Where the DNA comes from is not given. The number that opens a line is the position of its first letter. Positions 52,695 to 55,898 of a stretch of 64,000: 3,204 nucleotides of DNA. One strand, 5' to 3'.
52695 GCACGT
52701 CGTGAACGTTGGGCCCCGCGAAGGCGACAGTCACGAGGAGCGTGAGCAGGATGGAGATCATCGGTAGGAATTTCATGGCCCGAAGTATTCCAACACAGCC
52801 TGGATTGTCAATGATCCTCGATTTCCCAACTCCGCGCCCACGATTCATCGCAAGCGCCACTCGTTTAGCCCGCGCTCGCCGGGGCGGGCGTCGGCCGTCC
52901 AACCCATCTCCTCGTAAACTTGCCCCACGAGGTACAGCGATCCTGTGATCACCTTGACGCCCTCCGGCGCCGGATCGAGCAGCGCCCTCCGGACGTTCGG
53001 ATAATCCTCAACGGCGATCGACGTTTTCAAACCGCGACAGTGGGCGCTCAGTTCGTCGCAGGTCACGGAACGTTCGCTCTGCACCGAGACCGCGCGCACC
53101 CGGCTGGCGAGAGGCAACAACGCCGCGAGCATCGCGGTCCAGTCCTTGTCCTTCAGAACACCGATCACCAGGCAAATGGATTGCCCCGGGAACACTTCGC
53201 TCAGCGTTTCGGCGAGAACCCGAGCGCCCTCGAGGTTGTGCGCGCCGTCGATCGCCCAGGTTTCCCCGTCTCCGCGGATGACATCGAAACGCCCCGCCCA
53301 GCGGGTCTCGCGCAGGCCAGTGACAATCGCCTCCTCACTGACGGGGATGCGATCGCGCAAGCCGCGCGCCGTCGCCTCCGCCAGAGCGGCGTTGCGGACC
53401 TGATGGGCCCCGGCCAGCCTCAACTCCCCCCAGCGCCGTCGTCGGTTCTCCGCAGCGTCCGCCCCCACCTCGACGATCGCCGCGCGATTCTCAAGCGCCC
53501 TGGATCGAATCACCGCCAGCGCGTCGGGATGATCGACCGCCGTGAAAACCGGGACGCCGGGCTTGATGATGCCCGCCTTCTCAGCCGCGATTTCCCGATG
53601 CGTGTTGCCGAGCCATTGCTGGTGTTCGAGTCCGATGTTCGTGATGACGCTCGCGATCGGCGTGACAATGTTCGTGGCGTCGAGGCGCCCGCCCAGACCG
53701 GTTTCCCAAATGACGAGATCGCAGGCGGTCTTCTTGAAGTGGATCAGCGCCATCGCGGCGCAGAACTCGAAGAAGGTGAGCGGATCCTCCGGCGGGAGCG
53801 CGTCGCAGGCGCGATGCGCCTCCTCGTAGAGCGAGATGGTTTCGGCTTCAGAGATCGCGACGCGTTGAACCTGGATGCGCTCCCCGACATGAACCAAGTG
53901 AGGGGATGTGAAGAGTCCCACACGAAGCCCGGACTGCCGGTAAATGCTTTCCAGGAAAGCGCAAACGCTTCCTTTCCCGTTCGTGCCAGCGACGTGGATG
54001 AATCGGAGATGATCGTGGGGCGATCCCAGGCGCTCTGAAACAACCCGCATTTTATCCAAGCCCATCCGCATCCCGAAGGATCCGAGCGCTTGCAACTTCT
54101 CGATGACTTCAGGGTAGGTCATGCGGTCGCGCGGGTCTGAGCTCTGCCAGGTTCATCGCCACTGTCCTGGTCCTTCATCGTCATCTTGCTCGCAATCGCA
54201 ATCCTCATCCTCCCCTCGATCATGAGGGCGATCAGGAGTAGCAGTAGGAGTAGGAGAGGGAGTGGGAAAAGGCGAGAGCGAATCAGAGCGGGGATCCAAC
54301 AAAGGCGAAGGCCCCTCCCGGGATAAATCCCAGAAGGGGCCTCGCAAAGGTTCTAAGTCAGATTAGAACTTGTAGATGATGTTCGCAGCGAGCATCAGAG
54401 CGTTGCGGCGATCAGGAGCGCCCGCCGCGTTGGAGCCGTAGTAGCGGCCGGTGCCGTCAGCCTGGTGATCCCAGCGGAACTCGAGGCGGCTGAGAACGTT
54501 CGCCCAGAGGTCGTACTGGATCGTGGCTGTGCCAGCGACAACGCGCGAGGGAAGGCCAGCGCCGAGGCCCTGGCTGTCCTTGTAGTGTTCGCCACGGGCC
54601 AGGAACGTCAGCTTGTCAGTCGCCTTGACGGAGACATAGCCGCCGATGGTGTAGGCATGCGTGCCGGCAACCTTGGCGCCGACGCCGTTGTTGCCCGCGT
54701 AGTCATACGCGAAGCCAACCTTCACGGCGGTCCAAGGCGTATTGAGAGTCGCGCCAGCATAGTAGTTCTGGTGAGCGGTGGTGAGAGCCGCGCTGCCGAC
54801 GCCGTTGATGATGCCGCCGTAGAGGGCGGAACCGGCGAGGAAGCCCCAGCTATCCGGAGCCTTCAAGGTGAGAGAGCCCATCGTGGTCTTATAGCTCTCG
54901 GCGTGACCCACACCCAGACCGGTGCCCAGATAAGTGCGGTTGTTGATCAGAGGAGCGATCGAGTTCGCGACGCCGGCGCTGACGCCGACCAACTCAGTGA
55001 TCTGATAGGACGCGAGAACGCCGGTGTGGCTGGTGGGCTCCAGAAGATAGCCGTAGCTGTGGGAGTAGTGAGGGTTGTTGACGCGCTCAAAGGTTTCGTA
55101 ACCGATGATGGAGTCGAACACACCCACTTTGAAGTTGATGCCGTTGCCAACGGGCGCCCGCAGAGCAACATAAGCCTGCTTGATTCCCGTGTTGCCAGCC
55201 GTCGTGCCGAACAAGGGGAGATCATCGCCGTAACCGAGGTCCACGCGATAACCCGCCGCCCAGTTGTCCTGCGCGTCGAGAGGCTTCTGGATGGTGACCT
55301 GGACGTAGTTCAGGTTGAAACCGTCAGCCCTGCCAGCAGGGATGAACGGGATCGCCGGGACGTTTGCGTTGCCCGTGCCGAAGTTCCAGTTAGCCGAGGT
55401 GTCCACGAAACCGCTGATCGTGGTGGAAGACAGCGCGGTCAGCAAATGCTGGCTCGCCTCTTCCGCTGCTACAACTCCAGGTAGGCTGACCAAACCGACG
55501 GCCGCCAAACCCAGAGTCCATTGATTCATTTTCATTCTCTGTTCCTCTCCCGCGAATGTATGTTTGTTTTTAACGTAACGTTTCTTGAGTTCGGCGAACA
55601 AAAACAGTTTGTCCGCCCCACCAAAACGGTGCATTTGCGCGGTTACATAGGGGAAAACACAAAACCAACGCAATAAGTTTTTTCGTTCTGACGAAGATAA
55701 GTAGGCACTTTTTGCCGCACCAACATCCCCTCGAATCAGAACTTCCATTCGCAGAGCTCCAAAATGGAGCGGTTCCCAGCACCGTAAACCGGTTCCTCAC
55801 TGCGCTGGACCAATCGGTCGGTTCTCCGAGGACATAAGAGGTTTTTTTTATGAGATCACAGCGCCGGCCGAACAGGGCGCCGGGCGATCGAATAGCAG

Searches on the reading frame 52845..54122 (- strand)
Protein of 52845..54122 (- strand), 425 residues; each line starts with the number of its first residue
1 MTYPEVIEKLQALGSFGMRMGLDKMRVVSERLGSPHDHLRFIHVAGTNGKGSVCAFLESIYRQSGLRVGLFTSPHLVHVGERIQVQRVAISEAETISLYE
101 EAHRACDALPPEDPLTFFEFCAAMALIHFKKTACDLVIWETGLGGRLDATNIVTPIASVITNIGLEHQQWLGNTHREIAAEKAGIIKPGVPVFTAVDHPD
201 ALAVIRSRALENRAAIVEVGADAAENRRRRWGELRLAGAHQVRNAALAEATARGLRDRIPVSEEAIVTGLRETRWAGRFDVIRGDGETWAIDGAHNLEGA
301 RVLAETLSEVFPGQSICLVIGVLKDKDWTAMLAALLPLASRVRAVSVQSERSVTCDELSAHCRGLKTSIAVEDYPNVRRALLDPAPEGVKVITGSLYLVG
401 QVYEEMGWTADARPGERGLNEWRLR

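Call 50: search_protein_families(library=pfam, proteins=[window:52845-54122:-], max_evalue=0.001)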
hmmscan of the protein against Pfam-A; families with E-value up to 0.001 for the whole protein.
window:52845-54122:- (425 aa): 2 families
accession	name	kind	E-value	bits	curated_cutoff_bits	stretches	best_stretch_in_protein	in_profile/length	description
PF02875.26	Mur_ligase_C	-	1.5e-11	45.6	28.4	1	277-382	1-113/127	Mur ligase, glutamate ligase domain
PF08245.18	Mur_ligase_M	-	3.3e-07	30.9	24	1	44-224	1-150/200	Mur ligase middle domain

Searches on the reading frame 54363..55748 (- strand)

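Call 50: search_protein_families(library=pfam, proteins=[window:54363-55748:-], max_evalue=0.001)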
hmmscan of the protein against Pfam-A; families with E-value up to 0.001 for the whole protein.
window:54363-55748:- (461 aa): 1 family
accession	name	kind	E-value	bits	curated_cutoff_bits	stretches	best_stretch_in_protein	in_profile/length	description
PF07642.17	BBP2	-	4.2e-45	154.9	26.2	1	109-461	2-339/339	Putative beta-barrel porin-2, OmpL-like. bbp2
